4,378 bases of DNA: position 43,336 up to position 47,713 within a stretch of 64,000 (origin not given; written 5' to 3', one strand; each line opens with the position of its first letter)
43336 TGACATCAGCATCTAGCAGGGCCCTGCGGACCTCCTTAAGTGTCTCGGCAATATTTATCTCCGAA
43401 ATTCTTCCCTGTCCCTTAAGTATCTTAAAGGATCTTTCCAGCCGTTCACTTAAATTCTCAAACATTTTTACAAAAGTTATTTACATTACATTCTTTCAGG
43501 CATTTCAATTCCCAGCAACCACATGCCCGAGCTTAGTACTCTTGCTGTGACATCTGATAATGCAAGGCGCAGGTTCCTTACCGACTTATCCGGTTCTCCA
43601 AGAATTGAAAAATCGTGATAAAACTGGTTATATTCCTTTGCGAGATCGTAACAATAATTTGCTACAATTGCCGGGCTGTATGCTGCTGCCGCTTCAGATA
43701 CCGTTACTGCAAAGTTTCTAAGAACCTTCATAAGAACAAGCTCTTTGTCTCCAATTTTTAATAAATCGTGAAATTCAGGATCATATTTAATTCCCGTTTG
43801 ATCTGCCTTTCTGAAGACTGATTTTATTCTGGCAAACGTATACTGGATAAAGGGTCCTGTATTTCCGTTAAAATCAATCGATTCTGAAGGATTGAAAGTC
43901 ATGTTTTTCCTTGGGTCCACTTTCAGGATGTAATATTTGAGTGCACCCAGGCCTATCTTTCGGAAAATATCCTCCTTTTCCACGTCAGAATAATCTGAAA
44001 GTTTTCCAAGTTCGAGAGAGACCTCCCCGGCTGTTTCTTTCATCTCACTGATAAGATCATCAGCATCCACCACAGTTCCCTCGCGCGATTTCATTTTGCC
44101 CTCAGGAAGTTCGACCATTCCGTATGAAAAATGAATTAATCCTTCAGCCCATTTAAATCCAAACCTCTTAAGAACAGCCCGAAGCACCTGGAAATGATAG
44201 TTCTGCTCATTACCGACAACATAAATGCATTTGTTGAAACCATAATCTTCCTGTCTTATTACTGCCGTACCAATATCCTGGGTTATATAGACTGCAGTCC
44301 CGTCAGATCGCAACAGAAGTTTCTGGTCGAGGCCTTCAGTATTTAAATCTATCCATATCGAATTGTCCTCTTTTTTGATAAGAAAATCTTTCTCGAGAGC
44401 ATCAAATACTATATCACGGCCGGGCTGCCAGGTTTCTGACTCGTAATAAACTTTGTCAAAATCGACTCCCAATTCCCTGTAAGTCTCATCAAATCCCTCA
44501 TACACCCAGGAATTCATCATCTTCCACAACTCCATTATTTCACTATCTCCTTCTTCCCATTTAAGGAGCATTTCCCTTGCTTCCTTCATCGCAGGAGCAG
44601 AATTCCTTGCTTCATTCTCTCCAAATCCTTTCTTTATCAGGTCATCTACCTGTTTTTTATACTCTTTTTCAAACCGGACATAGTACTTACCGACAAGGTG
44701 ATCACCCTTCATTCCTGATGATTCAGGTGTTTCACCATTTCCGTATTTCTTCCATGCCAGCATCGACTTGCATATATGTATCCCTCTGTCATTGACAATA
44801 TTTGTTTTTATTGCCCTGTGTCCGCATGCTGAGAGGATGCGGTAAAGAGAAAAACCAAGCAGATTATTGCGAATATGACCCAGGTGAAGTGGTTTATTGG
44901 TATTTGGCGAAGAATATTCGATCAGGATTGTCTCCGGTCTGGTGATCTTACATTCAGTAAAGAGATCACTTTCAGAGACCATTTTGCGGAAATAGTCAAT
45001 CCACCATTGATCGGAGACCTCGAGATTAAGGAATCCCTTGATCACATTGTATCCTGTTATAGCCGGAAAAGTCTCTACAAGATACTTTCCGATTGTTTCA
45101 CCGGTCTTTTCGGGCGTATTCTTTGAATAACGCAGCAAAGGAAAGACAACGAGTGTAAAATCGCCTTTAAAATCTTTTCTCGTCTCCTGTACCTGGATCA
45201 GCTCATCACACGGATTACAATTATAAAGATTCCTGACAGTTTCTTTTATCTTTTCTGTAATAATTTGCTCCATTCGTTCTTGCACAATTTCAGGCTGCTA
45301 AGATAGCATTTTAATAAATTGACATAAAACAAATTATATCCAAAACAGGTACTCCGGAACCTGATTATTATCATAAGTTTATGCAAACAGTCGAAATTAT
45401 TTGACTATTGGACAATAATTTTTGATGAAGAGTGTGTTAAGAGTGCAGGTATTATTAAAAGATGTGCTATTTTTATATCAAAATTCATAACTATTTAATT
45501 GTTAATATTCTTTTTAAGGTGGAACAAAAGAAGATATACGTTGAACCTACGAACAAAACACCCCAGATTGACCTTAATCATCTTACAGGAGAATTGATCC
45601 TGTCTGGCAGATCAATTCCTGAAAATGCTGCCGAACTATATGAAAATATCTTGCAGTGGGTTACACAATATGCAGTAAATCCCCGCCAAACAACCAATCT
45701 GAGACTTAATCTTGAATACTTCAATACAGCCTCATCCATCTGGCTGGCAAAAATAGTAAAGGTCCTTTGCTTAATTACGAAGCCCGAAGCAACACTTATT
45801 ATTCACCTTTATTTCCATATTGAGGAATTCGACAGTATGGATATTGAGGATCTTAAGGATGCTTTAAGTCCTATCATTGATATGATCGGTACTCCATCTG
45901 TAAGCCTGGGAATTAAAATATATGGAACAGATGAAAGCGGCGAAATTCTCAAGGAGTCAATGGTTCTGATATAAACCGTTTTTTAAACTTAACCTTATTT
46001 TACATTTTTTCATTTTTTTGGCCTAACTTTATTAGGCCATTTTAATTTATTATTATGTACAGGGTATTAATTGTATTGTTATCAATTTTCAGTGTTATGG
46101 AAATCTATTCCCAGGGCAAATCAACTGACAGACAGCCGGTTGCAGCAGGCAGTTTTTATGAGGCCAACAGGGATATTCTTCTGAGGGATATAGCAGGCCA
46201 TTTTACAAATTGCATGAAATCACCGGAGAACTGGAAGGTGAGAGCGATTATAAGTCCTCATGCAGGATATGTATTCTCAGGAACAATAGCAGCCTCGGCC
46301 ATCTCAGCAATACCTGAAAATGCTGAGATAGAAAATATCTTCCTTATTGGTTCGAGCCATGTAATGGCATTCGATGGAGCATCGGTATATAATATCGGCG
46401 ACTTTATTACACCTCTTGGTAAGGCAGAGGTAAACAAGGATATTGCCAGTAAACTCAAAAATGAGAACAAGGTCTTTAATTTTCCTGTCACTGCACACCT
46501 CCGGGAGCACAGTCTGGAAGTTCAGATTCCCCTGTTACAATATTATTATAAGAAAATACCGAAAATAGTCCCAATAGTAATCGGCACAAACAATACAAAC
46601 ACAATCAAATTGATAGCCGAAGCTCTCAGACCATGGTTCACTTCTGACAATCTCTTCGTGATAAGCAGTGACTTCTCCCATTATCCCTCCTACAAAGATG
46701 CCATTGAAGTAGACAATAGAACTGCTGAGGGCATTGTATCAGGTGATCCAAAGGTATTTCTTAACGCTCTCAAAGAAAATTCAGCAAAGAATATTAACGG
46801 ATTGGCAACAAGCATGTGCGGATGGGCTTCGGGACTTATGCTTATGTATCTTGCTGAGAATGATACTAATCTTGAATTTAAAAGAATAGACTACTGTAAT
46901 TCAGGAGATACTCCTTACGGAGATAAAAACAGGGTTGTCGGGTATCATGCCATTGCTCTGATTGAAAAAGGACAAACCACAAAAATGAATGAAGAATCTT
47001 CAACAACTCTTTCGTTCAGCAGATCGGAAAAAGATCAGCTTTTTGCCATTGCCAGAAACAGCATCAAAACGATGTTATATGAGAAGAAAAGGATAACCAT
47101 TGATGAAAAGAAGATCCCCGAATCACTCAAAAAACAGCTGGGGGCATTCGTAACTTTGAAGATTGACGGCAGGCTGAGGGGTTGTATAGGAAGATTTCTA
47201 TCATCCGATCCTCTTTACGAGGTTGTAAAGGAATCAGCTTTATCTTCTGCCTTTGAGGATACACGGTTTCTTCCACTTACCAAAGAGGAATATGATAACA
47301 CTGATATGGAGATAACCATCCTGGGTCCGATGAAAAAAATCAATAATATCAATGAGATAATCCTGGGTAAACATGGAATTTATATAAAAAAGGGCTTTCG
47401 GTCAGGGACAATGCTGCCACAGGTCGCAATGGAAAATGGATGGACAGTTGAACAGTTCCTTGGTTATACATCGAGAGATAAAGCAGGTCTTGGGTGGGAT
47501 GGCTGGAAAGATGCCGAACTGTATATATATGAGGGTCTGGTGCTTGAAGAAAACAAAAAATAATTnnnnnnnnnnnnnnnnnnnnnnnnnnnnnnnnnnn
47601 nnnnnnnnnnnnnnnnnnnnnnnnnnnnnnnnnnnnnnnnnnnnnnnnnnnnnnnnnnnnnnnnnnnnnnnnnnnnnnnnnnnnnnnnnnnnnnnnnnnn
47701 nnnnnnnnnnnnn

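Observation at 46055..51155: AmmeMemoRadiSam cluster with a fused B-A protein and an embedded 807-aa membrane protein as a candidate fourth component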

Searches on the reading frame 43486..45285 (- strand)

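Call 3: search_protein_families(library=ncbifam, proteins=[window:43486-45285:-], max_evalue=0.001)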
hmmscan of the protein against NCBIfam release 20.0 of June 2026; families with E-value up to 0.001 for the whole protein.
window:43486-45285:- (599 aa): 4 families
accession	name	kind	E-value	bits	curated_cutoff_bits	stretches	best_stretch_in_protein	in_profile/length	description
TIGR00456.1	argS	equivalog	9.5e-136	453.4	261.65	1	6-599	2-569/569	arginine--tRNA ligase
NF002446.0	PRK01611.3-3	equivalog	1.7e-98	330.5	399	2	207-599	237-636/636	arginine--tRNA ligase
NF002447.0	PRK01611.3-4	equivalog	7.2e-84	282.3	460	2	351-599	360-613/613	arginine--tRNA ligase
NF045898.1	ArgS_rel_codon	equivalog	9.1e-17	61.5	340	1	399-599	129-327/327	ArgS-related anticodon-binding protein NrtL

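Call 4: search_protein_families(library=pfam, proteins=[window:43486-45285:-], max_evalue=0.001)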
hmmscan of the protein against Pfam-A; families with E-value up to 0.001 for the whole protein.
window:43486-45285:- (599 aa): 2 families
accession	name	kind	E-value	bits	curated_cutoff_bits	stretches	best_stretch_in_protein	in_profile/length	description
PF00750.26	tRNA-synt_1d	-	1.3e-43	149.8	23.3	1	111-464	13-347/349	tRNA synthetases class I (R), catalytic domain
PF05746.21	DALR_1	-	2.5e-30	105.4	22.3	1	480-599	1-117/117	DALR anticodon binding domain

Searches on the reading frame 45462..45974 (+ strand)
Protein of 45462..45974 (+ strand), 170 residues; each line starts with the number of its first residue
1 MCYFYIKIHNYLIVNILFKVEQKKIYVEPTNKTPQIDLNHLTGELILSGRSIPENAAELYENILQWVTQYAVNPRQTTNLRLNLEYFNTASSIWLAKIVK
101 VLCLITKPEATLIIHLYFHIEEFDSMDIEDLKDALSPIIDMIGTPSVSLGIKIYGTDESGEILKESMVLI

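Call 3: search_protein_families(library=ncbifam, proteins=[window:45462-45974:+], max_evalue=0.001)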
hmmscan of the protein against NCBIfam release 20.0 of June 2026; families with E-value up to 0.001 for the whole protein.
window:45462-45974:+ (170 aa): 1 family
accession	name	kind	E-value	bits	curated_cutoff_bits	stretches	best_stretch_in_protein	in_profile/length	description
NF038265.1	phos_prot_SiaC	equivalog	9.9e-15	54.6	150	1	24-114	2-92/122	biofilm regulation phosphoprotein SiaC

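Call 4: search_protein_families(library=pfam, proteins=[window:45462-45974:+], max_evalue=0.001)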
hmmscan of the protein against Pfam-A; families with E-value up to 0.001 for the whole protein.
window:45462-45974:+ (170 aa): 1 family
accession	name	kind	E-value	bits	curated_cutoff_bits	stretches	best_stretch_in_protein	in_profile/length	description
PF09345.15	SiaC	-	7e-22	77.8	24.5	1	28-134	2-109/120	SiaC family regulatory phosphoprotein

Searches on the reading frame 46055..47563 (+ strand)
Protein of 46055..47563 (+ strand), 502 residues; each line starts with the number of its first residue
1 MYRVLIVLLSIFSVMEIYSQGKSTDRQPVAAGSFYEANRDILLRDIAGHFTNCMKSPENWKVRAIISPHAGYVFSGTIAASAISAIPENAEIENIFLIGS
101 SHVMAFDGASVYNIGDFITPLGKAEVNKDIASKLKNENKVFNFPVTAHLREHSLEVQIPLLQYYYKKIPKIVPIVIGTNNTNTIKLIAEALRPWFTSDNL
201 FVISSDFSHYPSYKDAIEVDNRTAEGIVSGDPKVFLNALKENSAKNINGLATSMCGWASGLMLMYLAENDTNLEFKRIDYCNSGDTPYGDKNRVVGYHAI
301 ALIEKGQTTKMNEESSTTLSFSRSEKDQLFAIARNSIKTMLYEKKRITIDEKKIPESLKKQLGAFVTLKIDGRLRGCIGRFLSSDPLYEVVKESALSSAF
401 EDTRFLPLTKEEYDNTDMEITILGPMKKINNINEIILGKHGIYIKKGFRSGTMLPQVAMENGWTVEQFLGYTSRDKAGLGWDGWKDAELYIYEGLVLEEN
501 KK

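Call 3: search_protein_families(library=ncbifam, proteins=[window:46055-47563:+], max_evalue=0.001)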
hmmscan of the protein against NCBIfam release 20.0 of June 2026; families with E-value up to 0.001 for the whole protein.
window:46055-47563:+ (502 aa): 5 families
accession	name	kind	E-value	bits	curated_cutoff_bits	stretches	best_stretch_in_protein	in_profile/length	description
TIGR04336.1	AmmeMemoSam_B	hypoth_equivalog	6.5e-67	225.6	26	1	26-301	1-269/270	AmmeMemoRadiSam system protein B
NF001987.0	PRK00782.1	equivalog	1.4e-50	172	295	1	26-301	3-264/267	MEMO1 family protein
TIGR04335.1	AmmeMemoSam_A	hypoth_equivalog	1.7e-46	157.8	99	1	328-494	2-172/175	AmmeMemoRadiSam system protein A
NF002000.0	PRK00801.1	equivalog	9.9e-39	132.5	273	1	324-501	7-188/201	hypothetical protein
TIGR00296.1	TIGR00296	hypoth_equivalog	7.5e-37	127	91.05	1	322-501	5-192/200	TIGR00296 family protein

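Call 4: search_protein_families(library=pfam, proteins=[window:46055-47563:+], max_evalue=0.001)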
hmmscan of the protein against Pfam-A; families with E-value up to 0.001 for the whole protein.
window:46055-47563:+ (502 aa): 2 families
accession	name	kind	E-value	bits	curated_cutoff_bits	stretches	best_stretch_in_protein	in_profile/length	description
PF01875.22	Memo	-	1.6e-53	182.1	27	1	28-299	2-267/269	Memo-like protein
PF01871.22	AMMECR1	-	5.6e-49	166.3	25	1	331-494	2-165/168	AMMECR1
